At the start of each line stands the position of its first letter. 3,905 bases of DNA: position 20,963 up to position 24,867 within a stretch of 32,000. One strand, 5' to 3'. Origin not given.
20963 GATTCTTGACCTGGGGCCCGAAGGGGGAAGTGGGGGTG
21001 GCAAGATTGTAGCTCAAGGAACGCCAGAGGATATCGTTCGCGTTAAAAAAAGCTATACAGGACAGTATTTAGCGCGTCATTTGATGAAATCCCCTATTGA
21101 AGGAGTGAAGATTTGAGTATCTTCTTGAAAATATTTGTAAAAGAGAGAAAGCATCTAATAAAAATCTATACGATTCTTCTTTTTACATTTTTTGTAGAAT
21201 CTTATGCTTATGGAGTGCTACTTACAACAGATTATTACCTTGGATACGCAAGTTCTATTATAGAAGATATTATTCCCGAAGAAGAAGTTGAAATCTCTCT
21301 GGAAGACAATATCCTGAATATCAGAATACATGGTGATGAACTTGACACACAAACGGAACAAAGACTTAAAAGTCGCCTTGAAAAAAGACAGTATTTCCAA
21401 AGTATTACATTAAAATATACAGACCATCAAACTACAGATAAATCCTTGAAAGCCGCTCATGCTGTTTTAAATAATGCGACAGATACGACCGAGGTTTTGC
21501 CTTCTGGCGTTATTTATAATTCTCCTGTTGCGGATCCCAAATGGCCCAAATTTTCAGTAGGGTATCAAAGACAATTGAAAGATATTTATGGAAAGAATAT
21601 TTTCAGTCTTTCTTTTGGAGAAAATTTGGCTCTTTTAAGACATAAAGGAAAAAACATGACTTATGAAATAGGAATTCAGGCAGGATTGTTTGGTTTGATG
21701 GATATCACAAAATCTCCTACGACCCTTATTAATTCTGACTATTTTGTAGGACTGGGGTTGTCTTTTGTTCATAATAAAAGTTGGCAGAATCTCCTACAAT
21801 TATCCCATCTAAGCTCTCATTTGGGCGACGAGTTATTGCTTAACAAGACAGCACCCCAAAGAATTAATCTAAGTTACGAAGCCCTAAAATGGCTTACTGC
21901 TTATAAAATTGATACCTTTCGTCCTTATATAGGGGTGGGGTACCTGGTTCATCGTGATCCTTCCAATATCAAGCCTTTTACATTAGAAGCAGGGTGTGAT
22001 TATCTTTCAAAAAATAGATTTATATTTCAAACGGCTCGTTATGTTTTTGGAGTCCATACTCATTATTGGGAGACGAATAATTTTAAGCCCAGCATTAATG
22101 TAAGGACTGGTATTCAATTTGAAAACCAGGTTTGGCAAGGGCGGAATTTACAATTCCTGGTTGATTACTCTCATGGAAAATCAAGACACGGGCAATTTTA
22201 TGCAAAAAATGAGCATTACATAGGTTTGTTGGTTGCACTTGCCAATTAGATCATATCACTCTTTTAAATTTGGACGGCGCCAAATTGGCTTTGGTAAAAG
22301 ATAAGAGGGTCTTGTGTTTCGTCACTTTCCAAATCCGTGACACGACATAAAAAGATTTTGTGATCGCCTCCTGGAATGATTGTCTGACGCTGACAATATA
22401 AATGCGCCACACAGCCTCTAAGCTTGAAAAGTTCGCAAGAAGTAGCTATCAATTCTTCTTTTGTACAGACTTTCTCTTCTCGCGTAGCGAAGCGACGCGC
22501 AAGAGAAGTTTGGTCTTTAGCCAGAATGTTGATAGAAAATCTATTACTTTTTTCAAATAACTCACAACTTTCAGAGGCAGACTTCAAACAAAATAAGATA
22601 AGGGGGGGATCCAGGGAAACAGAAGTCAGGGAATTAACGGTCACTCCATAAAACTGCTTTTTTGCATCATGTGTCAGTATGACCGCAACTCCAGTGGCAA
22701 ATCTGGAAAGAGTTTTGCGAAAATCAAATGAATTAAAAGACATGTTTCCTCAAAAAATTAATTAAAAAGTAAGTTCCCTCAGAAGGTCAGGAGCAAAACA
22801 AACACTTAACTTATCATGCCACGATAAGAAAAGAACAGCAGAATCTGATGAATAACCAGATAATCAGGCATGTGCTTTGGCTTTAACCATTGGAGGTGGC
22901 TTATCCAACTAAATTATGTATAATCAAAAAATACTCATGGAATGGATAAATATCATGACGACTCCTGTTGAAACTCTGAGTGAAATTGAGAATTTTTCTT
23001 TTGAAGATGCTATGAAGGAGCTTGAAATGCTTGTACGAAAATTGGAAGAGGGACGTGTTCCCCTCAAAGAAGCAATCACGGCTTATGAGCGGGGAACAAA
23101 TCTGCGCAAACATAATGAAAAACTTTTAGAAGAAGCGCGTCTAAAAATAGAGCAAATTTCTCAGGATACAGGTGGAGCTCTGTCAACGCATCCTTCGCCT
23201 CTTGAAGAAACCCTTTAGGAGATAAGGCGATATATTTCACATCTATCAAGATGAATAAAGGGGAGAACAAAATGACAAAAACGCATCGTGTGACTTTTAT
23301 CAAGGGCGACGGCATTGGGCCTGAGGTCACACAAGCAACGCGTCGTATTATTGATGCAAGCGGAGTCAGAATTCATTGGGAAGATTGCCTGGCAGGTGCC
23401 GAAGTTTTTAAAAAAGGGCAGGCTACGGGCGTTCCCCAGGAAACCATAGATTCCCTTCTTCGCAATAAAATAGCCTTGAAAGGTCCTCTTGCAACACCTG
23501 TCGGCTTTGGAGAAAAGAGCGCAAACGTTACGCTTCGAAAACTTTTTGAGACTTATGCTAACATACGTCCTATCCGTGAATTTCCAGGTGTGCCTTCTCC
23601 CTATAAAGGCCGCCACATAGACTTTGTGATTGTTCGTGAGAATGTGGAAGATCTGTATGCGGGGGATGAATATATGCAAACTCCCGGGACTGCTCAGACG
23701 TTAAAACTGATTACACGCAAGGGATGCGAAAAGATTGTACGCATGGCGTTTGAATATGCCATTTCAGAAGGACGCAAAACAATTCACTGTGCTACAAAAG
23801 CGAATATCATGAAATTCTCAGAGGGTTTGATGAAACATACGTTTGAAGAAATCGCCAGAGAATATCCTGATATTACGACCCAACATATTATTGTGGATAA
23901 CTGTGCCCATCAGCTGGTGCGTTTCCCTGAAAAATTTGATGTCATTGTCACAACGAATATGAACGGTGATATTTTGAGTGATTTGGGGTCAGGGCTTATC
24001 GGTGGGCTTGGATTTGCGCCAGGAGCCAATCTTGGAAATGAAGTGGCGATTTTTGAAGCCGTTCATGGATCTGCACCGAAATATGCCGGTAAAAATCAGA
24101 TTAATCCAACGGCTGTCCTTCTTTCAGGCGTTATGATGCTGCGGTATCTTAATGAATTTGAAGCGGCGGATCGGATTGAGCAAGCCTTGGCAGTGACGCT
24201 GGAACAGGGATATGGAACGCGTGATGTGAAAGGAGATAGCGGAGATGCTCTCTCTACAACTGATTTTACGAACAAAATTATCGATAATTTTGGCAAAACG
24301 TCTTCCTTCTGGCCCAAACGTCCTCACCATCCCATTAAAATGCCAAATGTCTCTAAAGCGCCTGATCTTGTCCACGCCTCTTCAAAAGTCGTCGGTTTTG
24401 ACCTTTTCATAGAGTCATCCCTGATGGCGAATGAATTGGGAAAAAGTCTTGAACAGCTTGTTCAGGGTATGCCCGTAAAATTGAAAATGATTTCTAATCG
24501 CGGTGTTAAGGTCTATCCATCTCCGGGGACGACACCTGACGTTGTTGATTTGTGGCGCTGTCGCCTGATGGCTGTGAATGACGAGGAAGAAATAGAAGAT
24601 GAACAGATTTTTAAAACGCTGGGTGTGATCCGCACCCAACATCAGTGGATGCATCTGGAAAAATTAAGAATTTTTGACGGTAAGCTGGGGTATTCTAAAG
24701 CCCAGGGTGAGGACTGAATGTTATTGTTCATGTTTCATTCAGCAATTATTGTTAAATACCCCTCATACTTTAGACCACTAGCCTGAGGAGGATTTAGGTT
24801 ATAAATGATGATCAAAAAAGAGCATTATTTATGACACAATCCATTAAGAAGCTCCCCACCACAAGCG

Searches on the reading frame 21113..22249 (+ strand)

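Call 14: search_protein_families(library=pfam, proteins=[window:21113-22249:+], max_evalue=0.00001)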
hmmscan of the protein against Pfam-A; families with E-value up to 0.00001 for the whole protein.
window:21113-22249:+ (378 aa): 1 family
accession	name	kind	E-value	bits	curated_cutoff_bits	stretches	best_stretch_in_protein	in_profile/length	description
PF06727.17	DUF1207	-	1.7e-60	205.3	22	1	102-372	65-336/342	Protein of unknown function (DUF1207)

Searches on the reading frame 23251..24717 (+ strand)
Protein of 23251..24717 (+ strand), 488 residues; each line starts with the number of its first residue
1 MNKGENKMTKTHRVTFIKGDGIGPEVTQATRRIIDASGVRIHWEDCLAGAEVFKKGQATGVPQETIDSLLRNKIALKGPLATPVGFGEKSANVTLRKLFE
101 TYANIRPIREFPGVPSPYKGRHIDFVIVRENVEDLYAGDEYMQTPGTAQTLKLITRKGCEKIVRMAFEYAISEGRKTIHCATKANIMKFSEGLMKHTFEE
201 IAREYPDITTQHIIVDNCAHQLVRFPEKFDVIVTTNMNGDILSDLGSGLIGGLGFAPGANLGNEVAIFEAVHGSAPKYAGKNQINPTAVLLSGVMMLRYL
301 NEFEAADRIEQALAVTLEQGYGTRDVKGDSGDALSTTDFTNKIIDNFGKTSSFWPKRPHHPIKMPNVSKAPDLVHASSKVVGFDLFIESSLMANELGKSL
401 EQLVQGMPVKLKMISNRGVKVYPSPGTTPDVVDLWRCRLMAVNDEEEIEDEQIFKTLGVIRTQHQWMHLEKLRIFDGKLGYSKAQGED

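Call 14: search_protein_families(library=pfam, proteins=[window:23251-24717:+], max_evalue=0.00001)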
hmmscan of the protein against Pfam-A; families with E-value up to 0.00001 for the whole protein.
window:23251-24717:+ (488 aa): 2 families
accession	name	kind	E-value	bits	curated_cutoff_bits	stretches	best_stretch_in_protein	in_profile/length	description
PF00180.25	Iso_dh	-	1.3e-108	363.8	27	1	14-343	2-348/348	Isocitrate/isopropylmalate dehydrogenase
PF18324.6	Isocitrate_DH_C_bact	-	1.9e-26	92.7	25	1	379-487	2-110/110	Bacterial isocitrate dehydrogenase, C-terminal domain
